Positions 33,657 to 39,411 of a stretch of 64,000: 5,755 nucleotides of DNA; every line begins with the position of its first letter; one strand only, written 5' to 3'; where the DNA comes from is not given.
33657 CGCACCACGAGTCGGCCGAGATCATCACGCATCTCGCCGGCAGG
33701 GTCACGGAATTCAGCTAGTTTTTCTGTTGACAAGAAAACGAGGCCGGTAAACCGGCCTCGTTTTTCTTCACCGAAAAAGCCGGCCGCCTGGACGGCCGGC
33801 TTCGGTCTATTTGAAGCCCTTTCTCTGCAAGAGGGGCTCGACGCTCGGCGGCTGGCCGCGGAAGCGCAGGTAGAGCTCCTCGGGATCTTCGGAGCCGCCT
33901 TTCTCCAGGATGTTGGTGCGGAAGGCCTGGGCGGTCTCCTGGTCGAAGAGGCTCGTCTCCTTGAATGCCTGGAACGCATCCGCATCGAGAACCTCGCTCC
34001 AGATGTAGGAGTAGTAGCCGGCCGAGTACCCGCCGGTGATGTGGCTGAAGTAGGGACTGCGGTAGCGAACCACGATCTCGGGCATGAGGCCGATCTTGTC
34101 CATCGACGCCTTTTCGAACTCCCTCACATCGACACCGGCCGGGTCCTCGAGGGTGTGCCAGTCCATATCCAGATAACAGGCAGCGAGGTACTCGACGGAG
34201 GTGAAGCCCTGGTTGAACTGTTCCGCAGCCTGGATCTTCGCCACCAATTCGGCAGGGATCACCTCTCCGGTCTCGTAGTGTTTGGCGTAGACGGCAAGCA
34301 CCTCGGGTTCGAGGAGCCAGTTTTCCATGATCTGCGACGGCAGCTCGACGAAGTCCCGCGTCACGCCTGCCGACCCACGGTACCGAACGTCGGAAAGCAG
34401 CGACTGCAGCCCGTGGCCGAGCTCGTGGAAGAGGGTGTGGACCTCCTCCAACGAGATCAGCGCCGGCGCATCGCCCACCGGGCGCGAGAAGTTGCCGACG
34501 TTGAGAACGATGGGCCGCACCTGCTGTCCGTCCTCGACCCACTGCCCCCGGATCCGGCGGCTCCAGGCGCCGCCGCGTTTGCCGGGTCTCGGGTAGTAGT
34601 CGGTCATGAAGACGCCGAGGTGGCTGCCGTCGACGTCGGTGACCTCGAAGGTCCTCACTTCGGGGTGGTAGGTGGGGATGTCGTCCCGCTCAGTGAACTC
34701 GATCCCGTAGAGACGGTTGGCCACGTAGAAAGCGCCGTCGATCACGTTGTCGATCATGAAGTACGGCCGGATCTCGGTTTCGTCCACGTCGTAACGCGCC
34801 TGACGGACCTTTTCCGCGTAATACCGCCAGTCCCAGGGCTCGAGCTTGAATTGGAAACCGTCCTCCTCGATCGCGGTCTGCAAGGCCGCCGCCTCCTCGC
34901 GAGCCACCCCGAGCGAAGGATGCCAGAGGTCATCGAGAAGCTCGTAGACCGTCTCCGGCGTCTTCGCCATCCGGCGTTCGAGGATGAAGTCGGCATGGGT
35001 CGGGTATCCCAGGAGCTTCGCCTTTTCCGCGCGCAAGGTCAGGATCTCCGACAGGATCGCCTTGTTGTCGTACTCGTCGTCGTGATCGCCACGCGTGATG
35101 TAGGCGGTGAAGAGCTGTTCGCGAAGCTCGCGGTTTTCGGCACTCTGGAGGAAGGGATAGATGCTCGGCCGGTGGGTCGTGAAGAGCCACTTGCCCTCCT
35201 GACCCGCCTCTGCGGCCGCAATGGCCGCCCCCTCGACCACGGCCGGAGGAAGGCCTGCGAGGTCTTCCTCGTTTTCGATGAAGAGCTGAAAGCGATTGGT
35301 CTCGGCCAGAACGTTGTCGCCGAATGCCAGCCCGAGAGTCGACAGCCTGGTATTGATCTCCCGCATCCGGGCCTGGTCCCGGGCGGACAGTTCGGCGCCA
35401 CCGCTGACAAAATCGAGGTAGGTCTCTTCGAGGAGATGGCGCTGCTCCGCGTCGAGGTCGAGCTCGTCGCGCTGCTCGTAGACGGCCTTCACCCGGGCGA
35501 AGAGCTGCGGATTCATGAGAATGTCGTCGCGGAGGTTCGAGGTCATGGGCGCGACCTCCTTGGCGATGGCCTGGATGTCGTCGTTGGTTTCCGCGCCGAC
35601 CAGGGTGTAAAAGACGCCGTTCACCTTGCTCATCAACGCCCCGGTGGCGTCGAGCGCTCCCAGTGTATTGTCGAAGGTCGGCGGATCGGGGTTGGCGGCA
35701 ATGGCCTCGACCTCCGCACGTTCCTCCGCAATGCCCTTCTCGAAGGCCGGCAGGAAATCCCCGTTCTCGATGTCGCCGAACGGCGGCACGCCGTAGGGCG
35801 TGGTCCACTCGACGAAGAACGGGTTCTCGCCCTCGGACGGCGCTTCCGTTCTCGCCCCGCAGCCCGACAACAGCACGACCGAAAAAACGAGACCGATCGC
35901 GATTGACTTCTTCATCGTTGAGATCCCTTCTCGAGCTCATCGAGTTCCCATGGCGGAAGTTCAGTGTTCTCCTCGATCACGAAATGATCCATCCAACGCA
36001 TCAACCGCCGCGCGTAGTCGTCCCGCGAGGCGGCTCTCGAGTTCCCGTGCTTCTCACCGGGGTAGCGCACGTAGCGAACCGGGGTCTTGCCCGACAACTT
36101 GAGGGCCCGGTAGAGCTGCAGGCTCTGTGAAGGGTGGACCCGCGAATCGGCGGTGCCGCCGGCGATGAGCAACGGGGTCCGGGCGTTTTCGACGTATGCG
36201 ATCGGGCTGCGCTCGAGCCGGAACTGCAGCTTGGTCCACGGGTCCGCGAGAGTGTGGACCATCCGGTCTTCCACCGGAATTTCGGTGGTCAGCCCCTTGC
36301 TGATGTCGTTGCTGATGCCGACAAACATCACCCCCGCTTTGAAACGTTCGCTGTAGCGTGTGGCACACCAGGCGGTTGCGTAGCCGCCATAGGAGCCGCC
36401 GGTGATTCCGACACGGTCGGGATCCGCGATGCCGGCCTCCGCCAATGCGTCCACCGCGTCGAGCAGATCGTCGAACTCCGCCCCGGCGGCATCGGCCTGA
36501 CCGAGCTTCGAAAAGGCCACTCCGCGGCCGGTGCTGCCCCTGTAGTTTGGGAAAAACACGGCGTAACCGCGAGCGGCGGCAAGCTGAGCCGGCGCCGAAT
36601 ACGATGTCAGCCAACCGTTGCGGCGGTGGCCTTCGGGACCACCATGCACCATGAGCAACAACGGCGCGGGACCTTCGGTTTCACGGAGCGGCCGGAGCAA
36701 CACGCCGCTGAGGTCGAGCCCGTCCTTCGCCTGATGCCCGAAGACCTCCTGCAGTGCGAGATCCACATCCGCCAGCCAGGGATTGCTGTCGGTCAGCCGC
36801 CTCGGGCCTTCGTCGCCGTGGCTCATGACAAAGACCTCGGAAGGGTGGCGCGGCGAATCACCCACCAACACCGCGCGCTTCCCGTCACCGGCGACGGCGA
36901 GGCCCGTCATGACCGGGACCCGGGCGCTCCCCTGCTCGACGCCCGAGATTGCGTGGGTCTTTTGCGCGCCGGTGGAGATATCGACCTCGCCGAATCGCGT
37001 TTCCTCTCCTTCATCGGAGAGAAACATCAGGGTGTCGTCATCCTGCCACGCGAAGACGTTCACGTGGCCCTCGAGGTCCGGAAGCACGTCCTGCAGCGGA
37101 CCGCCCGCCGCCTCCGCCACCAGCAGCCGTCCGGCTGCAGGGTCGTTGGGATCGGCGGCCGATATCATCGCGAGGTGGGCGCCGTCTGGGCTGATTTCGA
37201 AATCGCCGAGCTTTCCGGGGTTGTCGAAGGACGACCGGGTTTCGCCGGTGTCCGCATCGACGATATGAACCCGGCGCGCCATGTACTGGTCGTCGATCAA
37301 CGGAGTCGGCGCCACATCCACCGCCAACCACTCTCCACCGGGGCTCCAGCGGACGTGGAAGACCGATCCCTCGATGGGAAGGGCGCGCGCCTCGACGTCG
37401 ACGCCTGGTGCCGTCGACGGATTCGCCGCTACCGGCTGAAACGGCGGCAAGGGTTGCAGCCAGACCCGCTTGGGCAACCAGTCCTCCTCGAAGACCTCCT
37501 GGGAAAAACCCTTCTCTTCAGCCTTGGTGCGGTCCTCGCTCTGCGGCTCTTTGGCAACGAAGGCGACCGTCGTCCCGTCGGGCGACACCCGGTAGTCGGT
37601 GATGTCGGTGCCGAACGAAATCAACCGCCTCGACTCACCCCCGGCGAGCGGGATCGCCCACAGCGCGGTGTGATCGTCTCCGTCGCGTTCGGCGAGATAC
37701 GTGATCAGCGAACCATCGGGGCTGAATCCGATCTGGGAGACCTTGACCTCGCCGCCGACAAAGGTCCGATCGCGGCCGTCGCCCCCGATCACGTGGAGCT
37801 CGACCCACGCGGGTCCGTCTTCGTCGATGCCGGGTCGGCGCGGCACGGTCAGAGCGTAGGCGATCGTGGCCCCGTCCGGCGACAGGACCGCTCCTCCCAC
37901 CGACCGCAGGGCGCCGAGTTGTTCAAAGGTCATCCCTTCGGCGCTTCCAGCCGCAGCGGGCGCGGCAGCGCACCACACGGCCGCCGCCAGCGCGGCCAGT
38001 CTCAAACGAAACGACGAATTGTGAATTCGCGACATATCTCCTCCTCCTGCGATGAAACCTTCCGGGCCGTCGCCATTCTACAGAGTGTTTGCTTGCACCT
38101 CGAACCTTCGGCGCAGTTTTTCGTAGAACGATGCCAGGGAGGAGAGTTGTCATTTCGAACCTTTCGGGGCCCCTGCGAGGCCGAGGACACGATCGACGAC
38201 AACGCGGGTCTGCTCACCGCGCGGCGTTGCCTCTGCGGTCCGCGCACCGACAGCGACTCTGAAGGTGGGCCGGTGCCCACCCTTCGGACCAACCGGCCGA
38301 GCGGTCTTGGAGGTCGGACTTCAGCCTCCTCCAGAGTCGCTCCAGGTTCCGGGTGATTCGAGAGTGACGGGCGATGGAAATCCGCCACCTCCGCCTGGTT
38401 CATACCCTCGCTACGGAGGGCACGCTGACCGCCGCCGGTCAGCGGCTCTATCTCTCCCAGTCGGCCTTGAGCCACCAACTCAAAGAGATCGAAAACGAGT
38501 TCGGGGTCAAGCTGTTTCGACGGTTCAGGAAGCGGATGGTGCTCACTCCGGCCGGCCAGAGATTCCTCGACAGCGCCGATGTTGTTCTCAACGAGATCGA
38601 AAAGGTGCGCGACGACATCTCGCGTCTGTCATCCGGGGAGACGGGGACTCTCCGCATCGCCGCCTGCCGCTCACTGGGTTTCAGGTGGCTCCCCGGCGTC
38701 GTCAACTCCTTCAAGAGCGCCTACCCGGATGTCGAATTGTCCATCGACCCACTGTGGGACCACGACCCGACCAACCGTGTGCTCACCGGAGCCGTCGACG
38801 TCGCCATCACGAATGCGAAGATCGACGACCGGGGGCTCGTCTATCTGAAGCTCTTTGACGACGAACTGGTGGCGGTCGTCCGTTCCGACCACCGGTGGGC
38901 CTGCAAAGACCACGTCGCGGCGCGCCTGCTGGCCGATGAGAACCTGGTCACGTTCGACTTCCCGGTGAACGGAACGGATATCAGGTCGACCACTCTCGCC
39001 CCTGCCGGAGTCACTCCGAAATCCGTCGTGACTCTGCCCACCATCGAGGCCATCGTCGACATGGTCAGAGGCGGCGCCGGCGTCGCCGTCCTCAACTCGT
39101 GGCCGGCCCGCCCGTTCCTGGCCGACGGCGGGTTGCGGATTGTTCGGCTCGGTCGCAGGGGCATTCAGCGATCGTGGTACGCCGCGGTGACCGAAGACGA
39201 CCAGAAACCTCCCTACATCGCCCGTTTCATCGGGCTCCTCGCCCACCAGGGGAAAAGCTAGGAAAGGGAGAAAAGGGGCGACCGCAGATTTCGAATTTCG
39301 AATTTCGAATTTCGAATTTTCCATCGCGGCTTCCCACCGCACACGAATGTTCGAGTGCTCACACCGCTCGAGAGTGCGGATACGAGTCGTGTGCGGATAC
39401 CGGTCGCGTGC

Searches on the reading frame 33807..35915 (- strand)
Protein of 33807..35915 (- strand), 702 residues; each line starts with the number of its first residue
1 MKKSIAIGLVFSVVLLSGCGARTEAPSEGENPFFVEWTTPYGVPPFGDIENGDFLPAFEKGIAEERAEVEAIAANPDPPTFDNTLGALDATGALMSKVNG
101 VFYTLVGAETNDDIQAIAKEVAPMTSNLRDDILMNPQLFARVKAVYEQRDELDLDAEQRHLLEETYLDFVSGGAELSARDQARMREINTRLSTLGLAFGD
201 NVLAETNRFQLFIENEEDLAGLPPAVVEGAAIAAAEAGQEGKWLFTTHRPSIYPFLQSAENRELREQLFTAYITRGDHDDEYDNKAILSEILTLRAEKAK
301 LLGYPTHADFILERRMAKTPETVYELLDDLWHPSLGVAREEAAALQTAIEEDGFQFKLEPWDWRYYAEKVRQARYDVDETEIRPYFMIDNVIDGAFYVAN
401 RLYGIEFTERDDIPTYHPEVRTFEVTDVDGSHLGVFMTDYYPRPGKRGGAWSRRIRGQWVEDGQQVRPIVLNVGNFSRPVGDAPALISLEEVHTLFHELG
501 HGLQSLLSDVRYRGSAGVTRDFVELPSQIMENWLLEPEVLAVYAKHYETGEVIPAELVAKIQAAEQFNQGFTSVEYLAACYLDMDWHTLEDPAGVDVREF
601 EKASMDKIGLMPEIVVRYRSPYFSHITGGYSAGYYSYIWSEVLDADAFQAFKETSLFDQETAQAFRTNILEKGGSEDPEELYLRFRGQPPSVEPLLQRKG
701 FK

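Call 40: find_encoding_contigs(protein=window:33807-35915:-, flank=10000, max_places=4)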
Protein window:33807-35915:- (702 aa): no gene with exactly this product is on record in the collection.
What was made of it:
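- On Sec-containing peroxiredoxin (Prx, TxxU): The source contig is not on record (call 40).
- The window's source contig is not on record, so it could not be cross-checked (call 40).
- Tried and rejected: Looking up the window's M3 peptidase to find the source contig gave no record (call 40).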

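Call 51: search_protein_families(library=pfam, proteins=[window:33807-35915:-], max_evalue=0.00001)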
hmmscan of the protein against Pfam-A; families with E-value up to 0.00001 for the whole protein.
window:33807-35915:- (702 aa): 1 family
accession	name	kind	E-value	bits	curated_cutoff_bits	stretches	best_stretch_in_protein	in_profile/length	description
PF01432.26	Peptidase_M3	-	2.9e-129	432.8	27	1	255-700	1-456/457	Peptidase family M3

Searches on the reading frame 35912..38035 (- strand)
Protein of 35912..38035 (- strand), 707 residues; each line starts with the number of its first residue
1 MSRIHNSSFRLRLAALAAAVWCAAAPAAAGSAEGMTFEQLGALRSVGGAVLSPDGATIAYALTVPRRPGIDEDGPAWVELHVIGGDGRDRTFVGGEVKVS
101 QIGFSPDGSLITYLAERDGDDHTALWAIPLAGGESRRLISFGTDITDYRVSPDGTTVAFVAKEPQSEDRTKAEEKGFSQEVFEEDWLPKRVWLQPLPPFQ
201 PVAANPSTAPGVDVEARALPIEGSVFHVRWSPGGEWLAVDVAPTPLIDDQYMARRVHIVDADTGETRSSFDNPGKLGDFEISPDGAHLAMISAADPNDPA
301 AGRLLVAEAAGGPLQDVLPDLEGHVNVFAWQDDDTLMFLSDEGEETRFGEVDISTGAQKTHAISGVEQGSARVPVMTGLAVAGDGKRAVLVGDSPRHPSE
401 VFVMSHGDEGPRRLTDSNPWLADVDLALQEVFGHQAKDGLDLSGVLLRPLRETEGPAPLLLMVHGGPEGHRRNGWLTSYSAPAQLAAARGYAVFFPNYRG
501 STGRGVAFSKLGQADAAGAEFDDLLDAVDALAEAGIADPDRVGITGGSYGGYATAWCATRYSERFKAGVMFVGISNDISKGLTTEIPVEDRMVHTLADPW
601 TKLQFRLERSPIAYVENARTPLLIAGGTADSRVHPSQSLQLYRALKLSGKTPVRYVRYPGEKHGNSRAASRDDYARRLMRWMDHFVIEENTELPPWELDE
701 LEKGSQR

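Call 51: search_protein_families(library=pfam, proteins=[window:35912-38035:-], max_evalue=0.00001)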
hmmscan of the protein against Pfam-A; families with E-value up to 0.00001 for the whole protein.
window:35912-38035:- (707 aa): 8 families
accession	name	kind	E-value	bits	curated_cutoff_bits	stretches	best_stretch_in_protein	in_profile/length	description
PF00326.27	Peptidase_S9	-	4.3e-50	170.6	22.6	1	478-684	2-208/213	Prolyl oligopeptidase family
PF02129.25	Peptidase_S15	-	8.4e-13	49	23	1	438-576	1-131/262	X-Pro dipeptidyl-peptidase (S15 family)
PF20434.5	BD-FAE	-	2.2e-10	40.8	26.8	1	452-645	8-215/215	BD-FAE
PF07676.18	PD40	-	1.3e-08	35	20.9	0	103-121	15-34/38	WD40-like Beta Propeller Repeat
PF01738.24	DLH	-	1.6e-08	34.8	21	1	487-674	38-197/217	Dienelactone hydrolase family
PF12146.15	Hydrolase_4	-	2.6e-07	30.6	27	0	470-603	11-137/239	Serine aminopeptidase, S33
PF10647.15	Gmad1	-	3.7e-07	30.7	20.5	0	236-356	79-194/251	Lipoprotein LpqB beta-propeller domain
PF00561.26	Abhydrolase_1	-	1.3e-06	28.8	25.8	0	458-573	1-102/245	alpha/beta hydrolase fold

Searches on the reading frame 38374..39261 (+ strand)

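Call 51: search_protein_families(library=pfam, proteins=[window:38374-39261:+], max_evalue=0.00001)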
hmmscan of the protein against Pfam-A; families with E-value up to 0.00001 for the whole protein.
window:38374-39261:+ (295 aa): 2 families
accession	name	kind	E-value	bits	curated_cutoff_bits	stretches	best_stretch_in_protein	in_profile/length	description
PF03466.25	LysR_substrate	-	8.1e-47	159.7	28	1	87-291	2-206/209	LysR substrate binding domain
PF00126.33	HTH_1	-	3.6e-19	68.9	26.6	1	3-62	1-60/60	Bacterial regulatory helix-turn-helix protein, lysR family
